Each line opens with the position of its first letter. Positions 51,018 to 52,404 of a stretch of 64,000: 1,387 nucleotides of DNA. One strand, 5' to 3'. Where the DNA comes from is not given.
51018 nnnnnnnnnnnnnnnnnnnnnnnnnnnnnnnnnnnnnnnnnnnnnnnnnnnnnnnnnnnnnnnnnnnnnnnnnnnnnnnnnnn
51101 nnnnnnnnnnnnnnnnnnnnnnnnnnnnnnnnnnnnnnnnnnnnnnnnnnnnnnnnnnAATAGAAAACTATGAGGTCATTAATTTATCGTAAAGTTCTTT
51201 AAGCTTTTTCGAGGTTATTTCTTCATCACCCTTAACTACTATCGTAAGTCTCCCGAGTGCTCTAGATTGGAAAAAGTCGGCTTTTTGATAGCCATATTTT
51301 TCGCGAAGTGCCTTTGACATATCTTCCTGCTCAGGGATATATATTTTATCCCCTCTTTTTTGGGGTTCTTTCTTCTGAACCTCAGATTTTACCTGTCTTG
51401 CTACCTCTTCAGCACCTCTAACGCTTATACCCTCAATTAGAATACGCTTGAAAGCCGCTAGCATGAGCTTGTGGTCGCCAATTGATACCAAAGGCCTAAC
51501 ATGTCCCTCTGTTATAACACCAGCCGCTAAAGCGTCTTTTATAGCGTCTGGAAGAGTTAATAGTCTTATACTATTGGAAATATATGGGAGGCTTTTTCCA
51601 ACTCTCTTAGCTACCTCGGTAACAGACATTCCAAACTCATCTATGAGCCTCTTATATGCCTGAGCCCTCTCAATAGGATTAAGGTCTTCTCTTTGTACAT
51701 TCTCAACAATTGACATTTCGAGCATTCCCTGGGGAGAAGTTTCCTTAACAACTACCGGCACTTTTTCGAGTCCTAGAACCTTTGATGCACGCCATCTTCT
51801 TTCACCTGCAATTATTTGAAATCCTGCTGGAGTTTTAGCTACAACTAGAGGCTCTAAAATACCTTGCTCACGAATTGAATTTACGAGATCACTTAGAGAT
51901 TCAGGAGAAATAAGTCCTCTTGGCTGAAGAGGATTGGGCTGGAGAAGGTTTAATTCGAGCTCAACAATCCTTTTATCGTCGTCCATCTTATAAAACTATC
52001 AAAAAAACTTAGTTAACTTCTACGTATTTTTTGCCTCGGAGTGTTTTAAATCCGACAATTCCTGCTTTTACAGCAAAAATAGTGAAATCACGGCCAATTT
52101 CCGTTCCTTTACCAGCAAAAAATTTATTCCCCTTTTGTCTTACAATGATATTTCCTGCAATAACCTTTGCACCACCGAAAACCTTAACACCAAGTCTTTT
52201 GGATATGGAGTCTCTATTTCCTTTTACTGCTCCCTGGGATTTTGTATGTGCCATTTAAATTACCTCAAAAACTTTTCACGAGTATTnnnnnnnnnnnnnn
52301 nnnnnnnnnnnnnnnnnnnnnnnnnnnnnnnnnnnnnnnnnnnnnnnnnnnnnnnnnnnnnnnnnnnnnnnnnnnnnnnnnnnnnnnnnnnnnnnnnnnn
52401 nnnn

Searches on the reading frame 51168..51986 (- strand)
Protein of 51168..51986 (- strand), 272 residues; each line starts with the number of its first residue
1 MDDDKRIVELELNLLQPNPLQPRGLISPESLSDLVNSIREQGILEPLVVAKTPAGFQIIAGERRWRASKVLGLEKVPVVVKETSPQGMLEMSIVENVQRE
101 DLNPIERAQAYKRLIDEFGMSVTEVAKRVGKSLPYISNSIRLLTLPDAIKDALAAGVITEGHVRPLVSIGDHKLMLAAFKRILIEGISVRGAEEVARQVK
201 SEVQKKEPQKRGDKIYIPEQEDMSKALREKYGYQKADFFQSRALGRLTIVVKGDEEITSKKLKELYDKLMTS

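Call 8: search_protein_families(library=pfam, proteins=[window:51168-51986:-], max_evalue=0.001)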
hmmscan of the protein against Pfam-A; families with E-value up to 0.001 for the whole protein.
window:51168-51986:- (272 aa): 5 families
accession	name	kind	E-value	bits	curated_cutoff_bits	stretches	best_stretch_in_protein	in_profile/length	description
PF17762.8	HTH_ParB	-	5.3e-32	110.5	22.6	1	100-200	1-101/102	ParB HTH domain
PF02195.25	ParB_N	-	3e-30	104.6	26.3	1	7-98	3-95/95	ParB N-terminal domain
PF08535.16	KorB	-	8.9e-06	26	22.3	1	119-160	3-44/89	KorB domain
PF18090.7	SoPB_HTH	-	0.00024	21.6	27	1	105-153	4-53/75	Centromere-binding protein HTH domain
PF01381.28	HTH_3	-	0.00064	20.2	23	0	112-138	2-28/55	Helix-turn-helix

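Call 14: find_related_loci(query=window:51168-51986:-, collection=genome_contigs, flank=10000)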
Query window:51168-51986:- (272 aa) in genome_contigs; peptide patterns used: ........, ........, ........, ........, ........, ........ (x = any residue, [..] = any of these).
323 stretches matched a pattern; 284 encode a relative of the query (tblastn E <= 1e-3); the best 80 are kept; 80 distinct loci.
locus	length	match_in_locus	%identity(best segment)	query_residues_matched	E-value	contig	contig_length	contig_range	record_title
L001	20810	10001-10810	85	1-271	2e-154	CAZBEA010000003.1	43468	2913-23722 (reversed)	MAG TPA_asm: uncultured Gammaproteobacteria bacterium isolate binchicken_co16_305 genome assembly, contig: NODE_1446_len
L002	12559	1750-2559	83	1-270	6e-152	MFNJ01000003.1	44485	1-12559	MAG: Candidatus Levybacteria bacterium RIFCSPHIGHO2_01_FULL_36_15 rifcsphigho2_01_scaffold_1224, whole genome shotgun se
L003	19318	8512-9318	84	3-271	2e-149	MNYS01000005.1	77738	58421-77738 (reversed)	MAG: Candidatus Levybacteria bacterium CG2_30_37_29 cg2_3.0_scaffold_95_c, whole genome shotgun sequence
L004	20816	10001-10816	80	1-272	9e-148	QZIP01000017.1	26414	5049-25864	MAG: Candidatus Parcubacteria bacterium isolate SURF_62 Ga0104751_1002759, whole genome shotgun sequence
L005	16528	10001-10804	83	3-270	1e-147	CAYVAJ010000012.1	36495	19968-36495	MAG TPA_asm: uncultured Gammaproteobacteria bacterium isolate SRP144015_co1_62 genome assembly, contig: NODE_606_length_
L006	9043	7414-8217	82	3-270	3e-147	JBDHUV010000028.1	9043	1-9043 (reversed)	MAG: Candidatus Levyibacteriota bacterium isolate AS-MESO-3CA.413 NODE_32866_length_9043_cov_6.266228, whole genome shot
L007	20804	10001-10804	82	3-270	1e-146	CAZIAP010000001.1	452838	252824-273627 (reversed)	MAG TPA_asm: uncultured Gammaproteobacteria bacterium isolate SRP144015_co1_80 genome assembly, contig: NODE_5_length_45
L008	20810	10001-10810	79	1-270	3e-143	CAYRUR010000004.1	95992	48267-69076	MAG TPA_asm: uncultured Gammaproteobacteria bacterium isolate SRP144015_co1_42 genome assembly, contig: NODE_118_length_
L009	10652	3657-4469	79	1-272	1e-142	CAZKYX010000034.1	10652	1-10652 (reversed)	MAG TPA_asm: uncultured Gammaproteobacteria bacterium isolate SRP286056_co1_17 genome assembly, contig: NODE_8008_length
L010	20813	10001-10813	80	1-270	3e-142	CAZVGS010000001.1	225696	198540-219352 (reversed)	MAG TPA_asm: uncultured Gammaproteobacteria bacterium isolate binchicken_co16_182 genome assembly, contig: NODE_58_lengt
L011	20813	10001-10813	79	1-270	4e-142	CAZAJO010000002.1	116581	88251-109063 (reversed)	MAG TPA_asm: uncultured Gammaproteobacteria bacterium isolate SRP342105_co1_429 genome assembly, contig: NODE_188_length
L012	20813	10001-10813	80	1-270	6e-142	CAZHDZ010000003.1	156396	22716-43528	MAG TPA_asm: uncultured Gammaproteobacteria bacterium isolate SRP286056_co1_222 genome assembly, contig: NODE_60_length_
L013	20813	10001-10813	80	1-270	7e-142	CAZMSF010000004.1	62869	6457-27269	MAG TPA_asm: uncultured Gammaproteobacteria bacterium isolate SRP135725_co1_372 genome assembly, contig: NODE_347_length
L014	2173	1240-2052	80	1-270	2e-151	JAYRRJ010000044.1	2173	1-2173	MAG: Candidatus Levyibacteriota bacterium isolate XM1_ASGE3bin.27 k141_269086, whole genome shotgun sequence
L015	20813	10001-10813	79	1-270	1e-141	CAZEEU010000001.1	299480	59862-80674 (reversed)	MAG TPA_asm: uncultured Gammaproteobacteria bacterium isolate SRP286056_co1_676 genome assembly, contig: NODE_11_length_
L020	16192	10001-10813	79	1-270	1e-141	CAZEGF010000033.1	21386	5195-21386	MAG TPA_asm: uncultured Gammaproteobacteria bacterium isolate SRP135725_co2_582 genome assembly, contig: k141_1919600, w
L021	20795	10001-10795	78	4-269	5e-140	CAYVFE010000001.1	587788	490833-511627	MAG TPA_asm: uncultured Gammaproteobacteria bacterium isolate binchicken_co173_433 genome assembly, contig: NODE_6_lengt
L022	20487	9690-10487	77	4-270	3e-140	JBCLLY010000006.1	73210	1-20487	Candidatus Levyibacteriota bacterium isolate SLM_LV1_02b-C10 Node_6_length_73210_cov_81.604690, whole genome shotgun seq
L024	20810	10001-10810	79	1-269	4e-138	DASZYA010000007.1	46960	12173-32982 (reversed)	MAG TPA_asm: Patescibacteria group bacterium isolate SMAG_U6198 k141_600475, whole genome shotgun sequence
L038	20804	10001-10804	73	2-269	5e-129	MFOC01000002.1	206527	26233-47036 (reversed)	MAG: Candidatus Levybacteria bacterium RIFCSPHIGHO2_02_FULL_40_18 rifcsphigho2_02_scaffold_124, whole genome shotgun seq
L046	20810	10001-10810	70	1-269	9e-126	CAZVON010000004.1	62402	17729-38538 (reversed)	MAG TPA_asm: uncultured Gammaproteobacteria bacterium isolate SRP269290_co3_805 genome assembly, contig: NODE_352_length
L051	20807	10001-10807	69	1-269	7e-125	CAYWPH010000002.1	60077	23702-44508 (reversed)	MAG TPA_asm: uncultured Gammaproteobacteria bacterium isolate SRP302447_co3_825 genome assembly, contig: NODE_1377_lengt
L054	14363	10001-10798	71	4-269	3e-124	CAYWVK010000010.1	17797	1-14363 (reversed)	MAG TPA_asm: uncultured Gammaproteobacteria bacterium isolate SRP192927_co6_216 genome assembly, contig: NODE_7106_lengt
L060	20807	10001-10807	69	1-269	3e-123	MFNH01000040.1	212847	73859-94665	MAG: Candidatus Levybacteria bacterium RBG_16_35_11 RBG_16_scaffold_309, whole genome shotgun sequence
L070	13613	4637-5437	70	1-269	3e-122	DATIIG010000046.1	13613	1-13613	MAG TPA_asm: Candidatus Saccharimonadales bacterium isolate SMAG_U15658 k141_455361, whole genome shotgun sequence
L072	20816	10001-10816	68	1-272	4e-122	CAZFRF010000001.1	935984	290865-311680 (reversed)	MAG TPA_asm: uncultured Gammaproteobacteria bacterium isolate SRP292972_co1_100 genome assembly, contig: NODE_5_length_9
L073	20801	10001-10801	67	1-266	5e-122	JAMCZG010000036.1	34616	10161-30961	MAG: Patescibacteria group bacterium isolate FK_Sedi_B_Bin.314 NODE_3615_length_34616_cov_4.44959, whole genome shotgun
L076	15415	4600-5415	68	1-272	4e-122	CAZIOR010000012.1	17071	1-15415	MAG TPA_asm: uncultured Gammaproteobacteria bacterium isolate SRP298887_co1_352 genome assembly, contig: NODE_3273_lengt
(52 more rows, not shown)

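Call 33: search_protein_families(library=pfam, proteins=[L046:2388-4649:+, L038:15690-17975:+, L022:15565-17778:+, L011:15975-18197:+, L021:12631-15243:+, L072:16861-19440:+, L024:16640-19090:+, L076:11459-14038:+, L051:18257-20113:-, L008:12115-14058:-], max_evalue=0.001)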
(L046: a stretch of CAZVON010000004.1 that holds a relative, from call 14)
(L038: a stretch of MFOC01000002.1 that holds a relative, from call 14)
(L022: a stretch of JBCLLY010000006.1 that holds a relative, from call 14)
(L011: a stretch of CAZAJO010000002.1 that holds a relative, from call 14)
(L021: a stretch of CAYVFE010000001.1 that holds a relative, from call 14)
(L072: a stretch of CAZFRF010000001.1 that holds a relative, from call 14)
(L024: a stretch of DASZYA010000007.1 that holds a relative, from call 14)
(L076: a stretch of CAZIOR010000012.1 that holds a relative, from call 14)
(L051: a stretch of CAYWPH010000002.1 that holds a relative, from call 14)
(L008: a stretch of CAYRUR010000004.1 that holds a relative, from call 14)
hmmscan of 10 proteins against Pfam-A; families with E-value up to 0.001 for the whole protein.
L046:2388-4649:+ (753 aa): 5 families
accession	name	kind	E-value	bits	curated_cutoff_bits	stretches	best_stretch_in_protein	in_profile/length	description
PF00535.33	Glycos_transf_2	-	9.2e-18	65.2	23.3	1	29-213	1-167/168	Glycosyl transferase family 2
PF13641.12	Glyco_tranf_2_3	-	1e-10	42.5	27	1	28-251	3-212/230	Glycosyltransferase like family 2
PF10111.15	Glyco_tranf_2_2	-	1.2e-08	35.3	27.3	1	54-255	24-221/276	Glycosyltransferase like family 2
PF13231.12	PMT_2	-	9.1e-07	29.7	26.1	1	355-510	2-156/160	Dolichyl-phosphate-mannose-protein mannosyltransferase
PF02709.20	Glyco_transf_7C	-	8.1e-06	25.8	23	1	190-244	11-66/78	N-terminal domain of galactosyltransferase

L038:15690-17975:+ (761 aa): 5 families
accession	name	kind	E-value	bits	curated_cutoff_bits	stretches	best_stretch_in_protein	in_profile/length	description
PF00535.33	Glycos_transf_2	-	5.6e-14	52.9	23.3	1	14-199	1-167/168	Glycosyl transferase family 2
PF13231.12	PMT_2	-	4.2e-07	30.7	26.1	1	340-466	2-129/160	Dolichyl-phosphate-mannose-protein mannosyltransferase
PF13641.12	Glyco_tranf_2_3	-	4e-06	27.4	27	1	13-243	3-218/230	Glycosyltransferase like family 2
PF02709.20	Glyco_transf_7C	-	9.4e-05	22.4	23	1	186-235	21-73/78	N-terminal domain of galactosyltransferase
PF10111.15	Glyco_tranf_2_2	-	0.00022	21.2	27.3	0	33-206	19-185/276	Glycosyltransferase like family 2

L022:15565-17778:+ (737 aa): 3 families
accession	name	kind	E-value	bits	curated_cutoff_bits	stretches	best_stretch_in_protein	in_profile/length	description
PF00535.33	Glycos_transf_2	-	8.4e-17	62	23.3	1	11-137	1-131/168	Glycosyl transferase family 2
PF10111.15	Glyco_tranf_2_2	-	1.4e-05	25.2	27.3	1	13-227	3-210/276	Glycosyltransferase like family 2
PF13231.12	PMT_2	-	0.00017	22.2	26.1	1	340-498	2-158/160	Dolichyl-phosphate-mannose-protein mannosyltransferase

L011:15975-18197:+ (740 aa): 7 families
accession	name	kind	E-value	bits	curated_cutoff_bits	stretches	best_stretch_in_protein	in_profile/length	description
PF00535.33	Glycos_transf_2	-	1.8e-20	74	23.3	1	4-188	1-168/168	Glycosyl transferase family 2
PF10111.15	Glyco_tranf_2_2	-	3e-10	40.5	27.3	1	15-214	14-206/276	Glycosyltransferase like family 2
PF13231.12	PMT_2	-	2.1e-09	38.2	26.1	1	329-481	2-158/160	Dolichyl-phosphate-mannose-protein mannosyltransferase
PF13641.12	Glyco_tranf_2_3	-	1.9e-06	28.5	27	1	30-226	29-213/230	Glycosyltransferase like family 2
PF13712.12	Glyco_tranf_2_5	-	2.4e-06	27.9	27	1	68-215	43-178/210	Glycosyltransferase like family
PF02709.20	Glyco_transf_7C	-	0.0002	21.4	23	1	172-216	19-64/78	N-terminal domain of galactosyltransferase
PF13506.12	Glyco_transf_21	-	0.00067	19.6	21.7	0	74-226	26-156/174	Glycosyl transferase family 21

L021:12631-15243:+ (870 aa): 6 families
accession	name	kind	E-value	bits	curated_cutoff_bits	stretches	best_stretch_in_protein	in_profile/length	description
PF00535.33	Glycos_transf_2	-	6.5e-21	75.4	23.3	1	24-148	1-126/168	Glycosyl transferase family 2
PF13641.12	Glyco_tranf_2_3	-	2.1e-10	41.5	27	1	24-222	4-216/230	Glycosyltransferase like family 2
PF10111.15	Glyco_tranf_2_2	-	1.2e-09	38.5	27.3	0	24-123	1-104/276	Glycosyltransferase like family 2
PF13506.12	Glyco_transf_21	-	2.8e-06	27.3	21.7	1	96-204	26-140/174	Glycosyl transferase family 21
PF02366.24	PMT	-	3.1e-06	27.4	22.7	1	420-576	65-229/245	Dolichyl-phosphate-mannose-protein mannosyltransferase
PF13632.12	Glyco_trans_2_3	-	9.3e-06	26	27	1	171-287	76-196/198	Glycosyl transferase family group 2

L072:16861-19440:+ (859 aa): 6 families
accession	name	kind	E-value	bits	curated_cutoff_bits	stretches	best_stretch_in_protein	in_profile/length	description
PF00535.33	Glycos_transf_2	-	6e-19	69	23.3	1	7-118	1-113/168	Glycosyl transferase family 2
PF13641.12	Glyco_tranf_2_3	-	1.8e-11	44.9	27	1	6-216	3-226/230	Glycosyltransferase like family 2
PF13632.12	Glyco_trans_2_3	-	1.2e-07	32.2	27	1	150-270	72-197/198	Glycosyl transferase family group 2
PF13506.12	Glyco_transf_21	-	2.9e-06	27.3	21.7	1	80-216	26-171/174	Glycosyl transferase family 21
PF10111.15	Glyco_tranf_2_2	-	3e-06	27.4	27.3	1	24-217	17-231/276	Glycosyltransferase like family 2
PF13231.12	PMT_2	-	0.0001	23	26.1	1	424-541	23-140/160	Dolichyl-phosphate-mannose-protein mannosyltransferase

L024:16640-19090:+ (816 aa): 5 families
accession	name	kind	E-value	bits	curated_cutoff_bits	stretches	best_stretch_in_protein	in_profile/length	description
PF00535.33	Glycos_transf_2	-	8.1e-20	71.9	23.3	1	5-130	2-128/168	Glycosyl transferase family 2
PF13641.12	Glyco_tranf_2_3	-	1.5e-16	61.6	27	1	4-206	4-219/230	Glycosyltransferase like family 2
PF13231.12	PMT_2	-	2.2e-13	51.2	26.1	1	369-521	1-158/160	Dolichyl-phosphate-mannose-protein mannosyltransferase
PF13632.12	Glyco_trans_2_3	-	1.1e-06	29.1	27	1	148-275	73-183/198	Glycosyl transferase family group 2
PF13506.12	Glyco_transf_21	-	3.2e-06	27.2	21.7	1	75-216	25-174/174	Glycosyl transferase family 21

L076:11459-14038:+ (859 aa): 6 families
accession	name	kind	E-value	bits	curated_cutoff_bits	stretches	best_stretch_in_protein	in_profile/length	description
PF00535.33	Glycos_transf_2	-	4.5e-19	69.4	23.3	1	7-129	1-124/168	Glycosyl transferase family 2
PF13641.12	Glyco_tranf_2_3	-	7.1e-11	43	27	1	6-216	3-226/230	Glycosyltransferase like family 2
PF13506.12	Glyco_transf_21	-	1.7e-08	34.6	21.7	1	79-216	25-171/174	Glycosyl transferase family 21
PF13632.12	Glyco_trans_2_3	-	9.4e-08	32.5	27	1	150-271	72-187/198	Glycosyl transferase family group 2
PF10111.15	Glyco_tranf_2_2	-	7.7e-06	26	27.3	1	19-215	15-232/276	Glycosyltransferase like family 2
PF13231.12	PMT_2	-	0.00016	22.4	26.1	1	424-550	23-151/160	Dolichyl-phosphate-mannose-protein mannosyltransferase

L051:18257-20113:- (618 aa): 1 family
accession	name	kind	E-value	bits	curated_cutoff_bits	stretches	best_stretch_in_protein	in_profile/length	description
PF13231.12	PMT_2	-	0.00049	20.8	26.1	1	206-347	16-159/160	Dolichyl-phosphate-mannose-protein mannosyltransferase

L008:12115-14058:- (647 aa): 2 families
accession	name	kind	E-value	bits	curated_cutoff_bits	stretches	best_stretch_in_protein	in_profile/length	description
PF01943.22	Polysacc_synt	-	2.2e-16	60.5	28.2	1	244-507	4-273/274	Polysaccharide biosynthesis protein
PF13641.12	Glyco_tranf_2_3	-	3.6e-05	24.3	27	1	127-188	155-216/230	Glycosyltransferase like family 2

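Call 45: search_protein_families(library=pfam, proteins=[L003:14775-16541:+, L054:11546-13480:-, L060:18976-19707:-, L073:15029-15823:+, L020:14868-15974:+, L001:13612-15093:-, L024:12605-13555:-, L004:16516-17523:-, L070:10744-11970:-, L010:14409-15671:-], max_evalue=0.001)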
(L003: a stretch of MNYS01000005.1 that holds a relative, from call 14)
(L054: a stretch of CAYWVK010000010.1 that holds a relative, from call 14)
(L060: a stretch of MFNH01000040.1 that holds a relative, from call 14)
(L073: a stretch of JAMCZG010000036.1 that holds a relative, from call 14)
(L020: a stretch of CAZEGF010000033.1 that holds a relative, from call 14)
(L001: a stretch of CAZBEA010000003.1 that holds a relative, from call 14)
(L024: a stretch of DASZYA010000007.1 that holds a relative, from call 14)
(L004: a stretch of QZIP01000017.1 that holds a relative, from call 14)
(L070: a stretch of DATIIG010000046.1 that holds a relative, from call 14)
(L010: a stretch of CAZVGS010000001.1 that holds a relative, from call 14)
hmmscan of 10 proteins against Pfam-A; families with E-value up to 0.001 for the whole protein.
L003:14775-16541:+ (588 aa): 1 family
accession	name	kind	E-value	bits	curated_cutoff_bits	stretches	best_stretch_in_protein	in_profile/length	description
PF10131.15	PTPS_related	-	2.7e-05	23.3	26.4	1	104-369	6-268/621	6-pyruvoyl-tetrahydropterin synthase related domain; membrane protein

L054:11546-13480:- (644 aa): 2 families
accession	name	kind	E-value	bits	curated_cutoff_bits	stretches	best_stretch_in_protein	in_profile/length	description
PF13529.12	Peptidase_C39_2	-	1e-09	39.5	24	1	260-414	1-143/143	Peptidase_C39 like family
PF03412.21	Peptidase_C39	-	0.00051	20.3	22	0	390-429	79-121/133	Peptidase C39 family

L060:18976-19707:- (243 aa): 1 family
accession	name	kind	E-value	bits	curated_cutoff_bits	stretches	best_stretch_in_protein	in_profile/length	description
PF00535.33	Glycos_transf_2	-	5.6e-28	98.4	23.3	1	12-180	2-165/168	Glycosyl transferase family 2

L073:15029-15823:+ (264 aa): 8 families
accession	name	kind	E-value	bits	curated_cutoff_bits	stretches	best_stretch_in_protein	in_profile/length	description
PF08241.18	Methyltransf_11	-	9.5e-20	71.5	21.2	1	42-131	1-94/95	Methyltransferase domain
PF13649.12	Methyltransf_25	-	4.4e-16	59.8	27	1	41-128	1-97/97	Methyltransferase domain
PF08242.18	Methyltransf_12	-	1.7e-12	48.3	30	1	42-130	1-98/98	Methyltransferase domain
PF13489.12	Methyltransf_23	-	1.7e-12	47.8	27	1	38-191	23-161/164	Methyltransferase domain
PF13847.12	Methyltransf_31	-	4.1e-12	46.4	27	1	39-134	5-111/145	Methyltransferase domain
PF01209.24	Ubie_methyltran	-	6.2e-09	36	20.1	1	23-168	34-188/233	ubiE/COQ5 methyltransferase family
PF05148.21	Methyltransf_8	-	1.1e-06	29.1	27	1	32-165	67-189/219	Hypothetical methyltransferase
PF02353.26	CMAS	-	1.3e-06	28.4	27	1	40-196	65-217/273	Mycolic acid cyclopropane synthetase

L020:14868-15974:+ (368 aa): 5 families
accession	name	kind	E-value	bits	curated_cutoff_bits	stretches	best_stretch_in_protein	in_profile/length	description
PF00534.26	Glycos_transf_1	-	3.2e-25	89.1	26.4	1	255-334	80-160/172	Glycosyl transferases group 1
PF13692.12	Glyco_trans_1_4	-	4.5e-22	79.3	27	1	212-331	4-141/142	Glycosyl transferases group 1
PF13524.12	Glyco_trans_1_2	-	2.7e-09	37.5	25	1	248-359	24-142/144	Glycosyl transferase-like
PF13439.12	Glyco_transf_4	-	6e-08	33.3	28.5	1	11-200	1-169/170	Glycosyltransferase Family 4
PF20706.3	GT4-conflict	-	2.3e-05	24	26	1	257-306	271-320/385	Family 4 Glycosyltransferase in conflict systems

L001:13612-15093:- (493 aa): 9 families
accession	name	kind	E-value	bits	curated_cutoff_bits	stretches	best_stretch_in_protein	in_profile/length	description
PF01370.27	Epimerase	-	4.3e-44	151.2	20.9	1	141-375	1-240/240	NAD dependent epimerase/dehydratase family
PF16363.11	GDP_Man_Dehyd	-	1.4e-31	110.6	27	1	142-439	1-332/332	GDP-mannose 4,6 dehydratase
PF01073.25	3Beta_HSD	-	1.6e-20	73.7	22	1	142-366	1-235/280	3-beta hydroxysteroid dehydrogenase/isomerase family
PF04321.23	RmlD_sub_bind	-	4.9e-14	52.5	27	1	141-377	3-215/287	RmlD substrate binding domain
PF13460.12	NAD_binding_10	-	1.2e-12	48.5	27.2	1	145-306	1-143/184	NAD(P)H-binding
PF05368.20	NmrA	-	1.4e-08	35.1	27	1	139-257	3-107/298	NmrA-like family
PF02719.21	Polysacc_synt_2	-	4.6e-07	29.7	20.2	1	141-398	1-251/293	Polysaccharide biosynthesis protein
PF07993.18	NAD_binding_4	-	8.6e-05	22.2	20.1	0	145-315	3-213/258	Male sterility protein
PF03435.24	Sacchrp_dh_NADP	-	0.00068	20.4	25.1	0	141-220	1-82/129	Saccharopine dehydrogenase NADP binding domain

L024:12605-13555:- (316 aa): 3 families
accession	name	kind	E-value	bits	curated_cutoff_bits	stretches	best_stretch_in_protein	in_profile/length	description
PF00535.33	Glycos_transf_2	-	9.4e-26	91.2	23.3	1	9-169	1-165/168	Glycosyl transferase family 2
PF10111.15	Glyco_tranf_2_2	-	7.8e-09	35.8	27.3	1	11-112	2-104/276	Glycosyltransferase like family 2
PF13641.12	Glyco_tranf_2_3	-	6.3e-05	23.5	27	1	8-175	3-178/230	Glycosyltransferase like family 2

L004:16516-17523:- (335 aa): 3 families
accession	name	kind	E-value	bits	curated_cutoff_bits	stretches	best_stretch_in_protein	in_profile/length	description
PF01408.29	GFO_IDH_MocA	-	3.1e-28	99.3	24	1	4-123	1-120/120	Oxidoreductase family, NAD-binding Rossmann fold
PF22725.1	GFO_IDH_MocA_C3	-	2.2e-13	50.7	27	1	131-234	1-118/124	GFO/IDH/MocA C-terminal domain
PF02894.22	GFO_IDH_MocA_C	-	1.2e-11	45.3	22.9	1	135-334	1-218/218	Oxidoreductase family, C-terminal alpha/beta domain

L070:10744-11970:- (408 aa): 2 families
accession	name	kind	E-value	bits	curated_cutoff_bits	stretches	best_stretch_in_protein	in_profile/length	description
PF13440.11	Polysacc_synt_3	-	5.8e-60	203.5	23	1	31-321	1-291/293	Polysaccharide biosynthesis protein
PF01943.22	Polysacc_synt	-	2.1e-26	93.4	28.2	1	11-274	5-274/274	Polysaccharide biosynthesis protein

L010:14409-15671:- (420 aa): 3 families
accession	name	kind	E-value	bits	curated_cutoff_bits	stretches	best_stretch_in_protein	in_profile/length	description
PF08484.17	Methyltransf_14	-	1.8e-48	164.8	23.5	1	255-413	2-160/160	C-methyltransferase C-terminal domain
PF08421.16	Methyltransf_13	-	1e-13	51.7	31.3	1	12-77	1-62/62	Putative zinc binding domain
PF13489.12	Methyltransf_23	-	1.2e-13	51.6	27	1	107-247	20-161/164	Methyltransferase domain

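Call 74: search_protein_families(library=pfam, alignment_id=A5, max_evalue=0.00001)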
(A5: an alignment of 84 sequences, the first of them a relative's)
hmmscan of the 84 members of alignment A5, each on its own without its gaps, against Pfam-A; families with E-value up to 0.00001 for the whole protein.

A. member 1, L003:11134-11667:+ (177 aa): 4 families
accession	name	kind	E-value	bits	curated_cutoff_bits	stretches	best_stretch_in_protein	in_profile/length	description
PF00132.30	Hexapep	-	5.2e-28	96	27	4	119-153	2-36/36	Bacterial transferase hexapeptide (six repeats)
PF25084.1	LbH_EIF2B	-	1.2e-12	48.2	54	1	24-94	20-94/105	EIF2B subunit epsilon LbH domain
PF14602.12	Hexapep_2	-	1.3e-12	47.7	27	1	126-153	9-34/34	Hexapeptide repeat of succinyl-transferase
PF25087.1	GMPPB_C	-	5.6e-06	26.4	39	0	23-81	37-94/110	GMPPB C-terminal domain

B. families by the number of members that match (of 84 scanned): 89 families (the first 25 are shown)
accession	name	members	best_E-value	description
PF08241.18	Methyltransf_11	10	1.8e-21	Methyltransferase domain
PF13649.12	Methyltransf_25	9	1.1e-20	Methyltransferase domain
PF08242.18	Methyltransf_12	8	1.4e-16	Methyltransferase domain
PF13847.12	Methyltransf_31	7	9.9e-18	Methyltransferase domain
PF13489.12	Methyltransf_23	7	7.3e-15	Methyltransferase domain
PF01370.27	Epimerase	5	8.4e-51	NAD dependent epimerase/dehydratase family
PF00535.33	Glycos_transf_2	5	8.2e-30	Glycosyl transferase family 2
PF04321.23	RmlD_sub_bind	5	6e-15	RmlD substrate binding domain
PF02719.21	Polysacc_synt_2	3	2.5e-91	Polysaccharide biosynthesis protein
PF16363.11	GDP_Man_Dehyd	3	1.4e-56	GDP-mannose 4,6 dehydratase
PF00534.26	Glycos_transf_1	3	8.6e-40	Glycosyl transferases group 1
PF13692.12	Glyco_trans_1_4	3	6.4e-32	Glycosyl transferases group 1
PF01073.25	3Beta_HSD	3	2.7e-18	3-beta hydroxysteroid dehydrogenase/isomerase family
PF07993.18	NAD_binding_4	3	2.8e-16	Male sterility protein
PF02775.26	TPP_enzyme_C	2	6.4e-38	Thiamine pyrophosphate enzyme, C-terminal TPP binding domain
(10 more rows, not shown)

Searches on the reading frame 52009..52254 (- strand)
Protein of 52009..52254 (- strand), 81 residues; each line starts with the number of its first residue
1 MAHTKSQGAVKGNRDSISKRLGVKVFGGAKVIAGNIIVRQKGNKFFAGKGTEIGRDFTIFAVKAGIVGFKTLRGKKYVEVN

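Call 9: search_protein_families(library=pfam, proteins=[window:52009-52254:-], max_evalue=0.001)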
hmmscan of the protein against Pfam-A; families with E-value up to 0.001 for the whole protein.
window:52009-52254:- (81 aa): 1 family
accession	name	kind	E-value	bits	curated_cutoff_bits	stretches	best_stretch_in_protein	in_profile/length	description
PF01016.24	Ribosomal_L27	-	2.7e-28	98.3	20.5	1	2-80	1-79/79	Ribosomal L27 protein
